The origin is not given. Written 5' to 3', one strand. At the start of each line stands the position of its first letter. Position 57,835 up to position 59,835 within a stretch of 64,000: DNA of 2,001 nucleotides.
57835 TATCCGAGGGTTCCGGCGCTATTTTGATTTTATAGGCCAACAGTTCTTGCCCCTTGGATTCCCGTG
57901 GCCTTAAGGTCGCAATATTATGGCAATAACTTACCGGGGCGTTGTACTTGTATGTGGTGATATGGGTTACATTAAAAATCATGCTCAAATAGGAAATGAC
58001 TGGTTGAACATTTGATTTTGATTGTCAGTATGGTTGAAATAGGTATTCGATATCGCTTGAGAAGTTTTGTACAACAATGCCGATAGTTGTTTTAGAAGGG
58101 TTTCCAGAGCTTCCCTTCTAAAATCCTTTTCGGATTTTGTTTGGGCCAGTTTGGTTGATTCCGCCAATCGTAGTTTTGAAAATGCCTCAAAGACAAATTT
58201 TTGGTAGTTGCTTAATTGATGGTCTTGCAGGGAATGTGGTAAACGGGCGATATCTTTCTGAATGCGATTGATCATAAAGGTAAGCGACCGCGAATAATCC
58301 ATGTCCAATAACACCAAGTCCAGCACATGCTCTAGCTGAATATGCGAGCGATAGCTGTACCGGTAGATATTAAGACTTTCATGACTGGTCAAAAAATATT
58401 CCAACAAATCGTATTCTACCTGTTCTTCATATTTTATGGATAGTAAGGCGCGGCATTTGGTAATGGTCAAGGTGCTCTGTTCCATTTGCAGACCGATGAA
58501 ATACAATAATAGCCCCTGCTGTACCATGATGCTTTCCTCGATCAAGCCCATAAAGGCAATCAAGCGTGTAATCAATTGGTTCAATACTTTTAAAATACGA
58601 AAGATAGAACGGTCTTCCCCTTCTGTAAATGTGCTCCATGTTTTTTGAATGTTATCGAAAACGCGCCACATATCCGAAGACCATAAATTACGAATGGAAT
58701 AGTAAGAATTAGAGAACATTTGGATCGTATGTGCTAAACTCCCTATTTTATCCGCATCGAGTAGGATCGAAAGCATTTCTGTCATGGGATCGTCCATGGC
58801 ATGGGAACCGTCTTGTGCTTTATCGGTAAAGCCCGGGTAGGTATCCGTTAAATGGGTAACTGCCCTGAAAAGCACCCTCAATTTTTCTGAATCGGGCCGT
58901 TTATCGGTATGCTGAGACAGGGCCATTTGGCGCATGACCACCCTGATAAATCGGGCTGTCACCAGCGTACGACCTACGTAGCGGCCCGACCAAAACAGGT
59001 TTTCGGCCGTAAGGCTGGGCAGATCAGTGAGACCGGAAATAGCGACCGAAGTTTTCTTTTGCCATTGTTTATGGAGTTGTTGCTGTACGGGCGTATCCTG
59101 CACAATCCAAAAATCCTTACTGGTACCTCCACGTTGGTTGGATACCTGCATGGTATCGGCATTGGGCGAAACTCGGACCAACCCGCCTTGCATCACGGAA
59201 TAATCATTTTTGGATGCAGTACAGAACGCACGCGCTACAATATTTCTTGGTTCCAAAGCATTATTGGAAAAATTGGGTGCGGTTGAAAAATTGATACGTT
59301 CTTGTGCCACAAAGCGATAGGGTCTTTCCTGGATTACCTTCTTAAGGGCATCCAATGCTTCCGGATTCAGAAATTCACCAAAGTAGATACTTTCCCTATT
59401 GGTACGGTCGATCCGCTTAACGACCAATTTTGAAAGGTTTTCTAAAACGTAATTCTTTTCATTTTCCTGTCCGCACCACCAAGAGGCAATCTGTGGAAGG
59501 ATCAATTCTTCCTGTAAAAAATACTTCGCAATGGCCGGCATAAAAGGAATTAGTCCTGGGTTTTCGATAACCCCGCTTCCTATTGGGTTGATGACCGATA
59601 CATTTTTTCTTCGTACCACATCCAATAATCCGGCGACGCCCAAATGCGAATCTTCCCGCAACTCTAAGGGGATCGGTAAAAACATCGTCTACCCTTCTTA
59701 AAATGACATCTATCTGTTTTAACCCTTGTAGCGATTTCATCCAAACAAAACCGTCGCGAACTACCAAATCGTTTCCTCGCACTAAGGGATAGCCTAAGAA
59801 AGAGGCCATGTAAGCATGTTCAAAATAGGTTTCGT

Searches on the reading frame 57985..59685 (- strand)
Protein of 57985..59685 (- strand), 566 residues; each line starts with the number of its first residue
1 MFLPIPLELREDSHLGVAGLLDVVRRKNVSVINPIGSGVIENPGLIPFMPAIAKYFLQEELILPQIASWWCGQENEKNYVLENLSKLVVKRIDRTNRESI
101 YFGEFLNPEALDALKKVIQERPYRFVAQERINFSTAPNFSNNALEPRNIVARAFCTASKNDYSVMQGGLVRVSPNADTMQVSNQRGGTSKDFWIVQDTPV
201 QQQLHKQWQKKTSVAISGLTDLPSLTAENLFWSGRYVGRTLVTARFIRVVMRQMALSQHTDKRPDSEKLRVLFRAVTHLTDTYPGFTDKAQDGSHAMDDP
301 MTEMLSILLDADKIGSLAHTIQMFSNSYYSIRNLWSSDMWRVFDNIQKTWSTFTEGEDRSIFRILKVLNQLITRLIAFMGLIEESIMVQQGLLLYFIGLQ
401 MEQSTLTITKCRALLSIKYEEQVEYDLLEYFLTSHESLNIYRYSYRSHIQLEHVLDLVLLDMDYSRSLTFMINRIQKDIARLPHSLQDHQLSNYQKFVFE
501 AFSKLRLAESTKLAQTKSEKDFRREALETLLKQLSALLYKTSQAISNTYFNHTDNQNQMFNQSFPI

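Call 38: search_protein_families(library=pfam, proteins=[window:57985-59685:-])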
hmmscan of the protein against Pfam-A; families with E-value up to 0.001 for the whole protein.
window:57985-59685:- (566 aa): 3 families
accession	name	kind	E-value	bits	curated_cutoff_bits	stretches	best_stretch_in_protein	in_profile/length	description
PF14403.11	CP_ATPgrasp_2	-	1.8e-54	185.6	32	1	6-173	210-374/374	Circularly permuted ATP-grasp type 2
PF04168.17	Alpha-E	-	2.9e-53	182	20.8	1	222-550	1-294/294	A predicted alpha-helical domain with a conserved ER motif.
PF04174.18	CP_ATPgrasp_1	-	9.7e-29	100.8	23.1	1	6-128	210-332/332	A circularly permuted ATPgrasp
